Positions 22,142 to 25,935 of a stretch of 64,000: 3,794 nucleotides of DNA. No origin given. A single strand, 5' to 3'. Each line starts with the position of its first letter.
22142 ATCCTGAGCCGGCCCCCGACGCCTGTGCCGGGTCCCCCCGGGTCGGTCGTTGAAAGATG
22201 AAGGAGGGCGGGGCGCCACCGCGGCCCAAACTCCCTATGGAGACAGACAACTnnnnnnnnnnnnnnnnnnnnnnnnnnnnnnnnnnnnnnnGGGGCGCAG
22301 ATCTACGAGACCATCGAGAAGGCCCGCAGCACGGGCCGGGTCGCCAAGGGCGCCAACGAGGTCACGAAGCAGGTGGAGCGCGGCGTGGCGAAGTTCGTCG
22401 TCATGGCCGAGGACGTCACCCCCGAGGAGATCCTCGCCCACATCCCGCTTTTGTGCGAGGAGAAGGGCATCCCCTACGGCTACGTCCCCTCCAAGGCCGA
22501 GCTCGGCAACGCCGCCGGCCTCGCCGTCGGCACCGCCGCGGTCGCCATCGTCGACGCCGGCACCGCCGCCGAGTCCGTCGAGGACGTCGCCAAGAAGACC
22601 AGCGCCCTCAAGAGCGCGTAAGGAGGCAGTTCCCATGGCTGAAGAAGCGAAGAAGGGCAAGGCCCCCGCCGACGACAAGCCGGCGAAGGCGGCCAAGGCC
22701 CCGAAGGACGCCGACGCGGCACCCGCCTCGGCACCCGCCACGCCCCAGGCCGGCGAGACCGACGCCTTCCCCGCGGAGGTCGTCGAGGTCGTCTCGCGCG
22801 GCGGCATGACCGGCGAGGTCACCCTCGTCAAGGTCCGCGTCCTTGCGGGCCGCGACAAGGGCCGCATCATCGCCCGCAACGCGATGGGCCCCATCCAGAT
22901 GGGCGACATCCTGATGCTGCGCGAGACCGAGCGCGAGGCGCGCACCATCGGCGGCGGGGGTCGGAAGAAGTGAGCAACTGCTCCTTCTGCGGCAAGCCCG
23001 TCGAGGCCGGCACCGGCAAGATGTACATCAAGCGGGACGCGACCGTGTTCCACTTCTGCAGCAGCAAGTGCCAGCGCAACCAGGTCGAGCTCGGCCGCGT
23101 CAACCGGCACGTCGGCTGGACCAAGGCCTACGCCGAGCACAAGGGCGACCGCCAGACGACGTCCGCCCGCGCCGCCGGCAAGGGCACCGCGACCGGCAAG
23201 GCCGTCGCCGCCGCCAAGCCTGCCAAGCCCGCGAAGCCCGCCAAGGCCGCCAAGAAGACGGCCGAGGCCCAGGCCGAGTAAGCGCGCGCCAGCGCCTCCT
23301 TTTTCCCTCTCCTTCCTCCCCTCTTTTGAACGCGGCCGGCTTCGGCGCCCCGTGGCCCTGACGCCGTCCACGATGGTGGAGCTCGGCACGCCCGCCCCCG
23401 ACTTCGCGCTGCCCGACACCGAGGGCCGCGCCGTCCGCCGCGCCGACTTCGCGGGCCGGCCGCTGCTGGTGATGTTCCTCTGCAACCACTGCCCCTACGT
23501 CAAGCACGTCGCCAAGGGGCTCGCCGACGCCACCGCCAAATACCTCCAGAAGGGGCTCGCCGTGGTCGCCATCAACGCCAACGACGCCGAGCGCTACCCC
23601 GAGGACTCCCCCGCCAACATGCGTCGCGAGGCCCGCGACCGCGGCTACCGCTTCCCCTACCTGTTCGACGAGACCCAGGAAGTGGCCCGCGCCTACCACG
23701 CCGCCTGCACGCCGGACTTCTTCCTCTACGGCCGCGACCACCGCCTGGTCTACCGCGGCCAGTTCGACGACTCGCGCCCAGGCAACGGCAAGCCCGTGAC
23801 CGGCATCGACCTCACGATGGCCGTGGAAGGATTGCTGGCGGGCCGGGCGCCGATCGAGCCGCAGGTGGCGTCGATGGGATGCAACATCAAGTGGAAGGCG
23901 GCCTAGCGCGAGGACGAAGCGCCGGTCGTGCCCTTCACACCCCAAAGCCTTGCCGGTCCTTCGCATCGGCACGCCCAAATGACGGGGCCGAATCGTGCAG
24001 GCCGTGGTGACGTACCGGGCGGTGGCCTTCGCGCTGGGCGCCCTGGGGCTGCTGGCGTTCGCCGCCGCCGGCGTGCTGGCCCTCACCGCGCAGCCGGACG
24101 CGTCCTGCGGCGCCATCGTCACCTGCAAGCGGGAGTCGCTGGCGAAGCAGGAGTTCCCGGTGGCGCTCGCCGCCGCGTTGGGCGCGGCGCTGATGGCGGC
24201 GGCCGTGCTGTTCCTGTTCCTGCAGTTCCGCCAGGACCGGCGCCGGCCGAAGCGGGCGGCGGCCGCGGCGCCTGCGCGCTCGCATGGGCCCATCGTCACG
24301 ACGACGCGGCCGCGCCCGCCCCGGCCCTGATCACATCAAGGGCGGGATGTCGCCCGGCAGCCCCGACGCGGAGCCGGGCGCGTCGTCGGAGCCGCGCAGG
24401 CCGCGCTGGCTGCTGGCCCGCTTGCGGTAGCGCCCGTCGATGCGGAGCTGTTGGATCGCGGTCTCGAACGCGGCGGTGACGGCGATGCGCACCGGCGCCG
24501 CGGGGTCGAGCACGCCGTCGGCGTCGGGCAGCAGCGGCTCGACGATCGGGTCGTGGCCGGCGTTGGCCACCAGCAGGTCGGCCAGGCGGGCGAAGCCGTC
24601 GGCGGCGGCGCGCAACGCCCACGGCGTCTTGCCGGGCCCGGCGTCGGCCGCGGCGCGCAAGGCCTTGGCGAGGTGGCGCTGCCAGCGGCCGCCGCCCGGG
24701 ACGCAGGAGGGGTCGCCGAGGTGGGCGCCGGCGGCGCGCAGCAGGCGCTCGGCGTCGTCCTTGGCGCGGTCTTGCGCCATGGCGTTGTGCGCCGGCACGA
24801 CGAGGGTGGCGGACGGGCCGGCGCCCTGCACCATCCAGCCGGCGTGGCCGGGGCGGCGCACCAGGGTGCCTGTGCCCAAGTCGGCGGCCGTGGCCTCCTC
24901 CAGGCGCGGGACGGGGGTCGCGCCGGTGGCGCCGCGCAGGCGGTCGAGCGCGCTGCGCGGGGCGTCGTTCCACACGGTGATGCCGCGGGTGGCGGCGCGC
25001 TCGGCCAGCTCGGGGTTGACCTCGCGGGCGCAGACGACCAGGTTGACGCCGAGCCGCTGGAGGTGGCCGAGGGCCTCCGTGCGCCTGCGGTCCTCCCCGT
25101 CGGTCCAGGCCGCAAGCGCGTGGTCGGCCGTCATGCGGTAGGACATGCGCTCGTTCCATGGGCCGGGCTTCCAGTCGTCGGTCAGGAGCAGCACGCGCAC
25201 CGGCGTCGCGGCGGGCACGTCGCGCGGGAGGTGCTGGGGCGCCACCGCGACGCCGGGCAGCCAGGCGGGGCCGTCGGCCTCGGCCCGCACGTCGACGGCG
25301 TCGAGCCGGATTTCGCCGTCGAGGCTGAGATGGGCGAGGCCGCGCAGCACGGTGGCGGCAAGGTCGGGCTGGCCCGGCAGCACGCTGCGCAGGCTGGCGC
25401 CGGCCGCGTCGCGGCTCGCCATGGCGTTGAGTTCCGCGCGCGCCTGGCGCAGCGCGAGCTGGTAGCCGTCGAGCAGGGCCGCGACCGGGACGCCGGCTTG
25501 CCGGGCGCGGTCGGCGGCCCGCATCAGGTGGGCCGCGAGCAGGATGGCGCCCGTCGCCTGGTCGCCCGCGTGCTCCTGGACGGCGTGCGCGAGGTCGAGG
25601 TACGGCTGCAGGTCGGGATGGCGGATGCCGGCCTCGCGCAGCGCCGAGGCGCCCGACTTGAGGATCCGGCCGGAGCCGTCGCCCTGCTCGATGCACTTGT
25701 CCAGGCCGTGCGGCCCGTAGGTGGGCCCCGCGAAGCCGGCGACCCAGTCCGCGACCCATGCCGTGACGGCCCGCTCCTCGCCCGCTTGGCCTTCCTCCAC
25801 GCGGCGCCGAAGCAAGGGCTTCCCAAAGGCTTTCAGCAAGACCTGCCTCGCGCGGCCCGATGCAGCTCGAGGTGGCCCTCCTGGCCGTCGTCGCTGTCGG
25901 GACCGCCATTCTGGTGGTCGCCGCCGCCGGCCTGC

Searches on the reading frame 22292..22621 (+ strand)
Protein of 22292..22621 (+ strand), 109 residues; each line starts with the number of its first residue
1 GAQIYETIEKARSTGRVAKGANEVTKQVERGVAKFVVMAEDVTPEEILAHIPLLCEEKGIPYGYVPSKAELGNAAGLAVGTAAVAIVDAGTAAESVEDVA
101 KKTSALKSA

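Call 84: search_protein_families(library=pfam, proteins=[window:22292-22621:+], max_evalue=0.0001)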
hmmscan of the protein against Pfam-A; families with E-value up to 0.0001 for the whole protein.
window:22292-22621:+ (109 aa): 1 family
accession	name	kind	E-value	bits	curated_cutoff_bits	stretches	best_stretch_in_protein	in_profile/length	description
PF01248.31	Ribosomal_L7Ae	-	8.5e-30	102.7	22.1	1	3-93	2-92/95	Ribosomal protein L7Ae/L30e/S12e/Gadd45 family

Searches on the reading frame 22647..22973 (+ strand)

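Call 84: search_protein_families(library=pfam, proteins=[window:22647-22973:+], max_evalue=0.0001)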
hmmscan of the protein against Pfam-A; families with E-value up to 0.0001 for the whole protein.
window:22647-22973:+ (108 aa): 1 family
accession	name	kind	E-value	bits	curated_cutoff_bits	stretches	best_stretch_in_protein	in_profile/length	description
PF01200.24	Ribosomal_S28e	-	2.6e-27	95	25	1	39-101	2-64/64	Ribosomal protein S28e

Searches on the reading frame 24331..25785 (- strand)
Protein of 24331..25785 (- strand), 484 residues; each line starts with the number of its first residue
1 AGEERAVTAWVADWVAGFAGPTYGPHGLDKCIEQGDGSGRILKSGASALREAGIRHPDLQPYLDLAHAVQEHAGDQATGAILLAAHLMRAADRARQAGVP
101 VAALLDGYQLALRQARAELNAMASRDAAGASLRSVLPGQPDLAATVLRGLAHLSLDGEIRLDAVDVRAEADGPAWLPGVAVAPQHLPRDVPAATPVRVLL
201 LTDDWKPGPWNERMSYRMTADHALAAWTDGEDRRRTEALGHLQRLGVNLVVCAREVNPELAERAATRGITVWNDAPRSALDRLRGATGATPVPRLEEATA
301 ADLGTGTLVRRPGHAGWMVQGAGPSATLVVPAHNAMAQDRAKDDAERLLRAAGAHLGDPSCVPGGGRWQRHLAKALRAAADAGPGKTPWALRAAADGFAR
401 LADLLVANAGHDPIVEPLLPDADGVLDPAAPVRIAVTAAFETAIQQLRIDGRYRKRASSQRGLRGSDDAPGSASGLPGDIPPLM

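Call 34: search_protein_families(library=pfam, proteins=[window:24331-25785:-], max_evalue=0.00001)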
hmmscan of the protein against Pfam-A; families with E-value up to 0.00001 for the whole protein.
window:24331-25785:- (484 aa): 1 family
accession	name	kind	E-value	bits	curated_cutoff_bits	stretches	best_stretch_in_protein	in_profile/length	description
PF00118.29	Cpn60_TCP1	-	7.3e-46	157.3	34.3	1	19-414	5-424/490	TCP-1/cpn60 chaperonin family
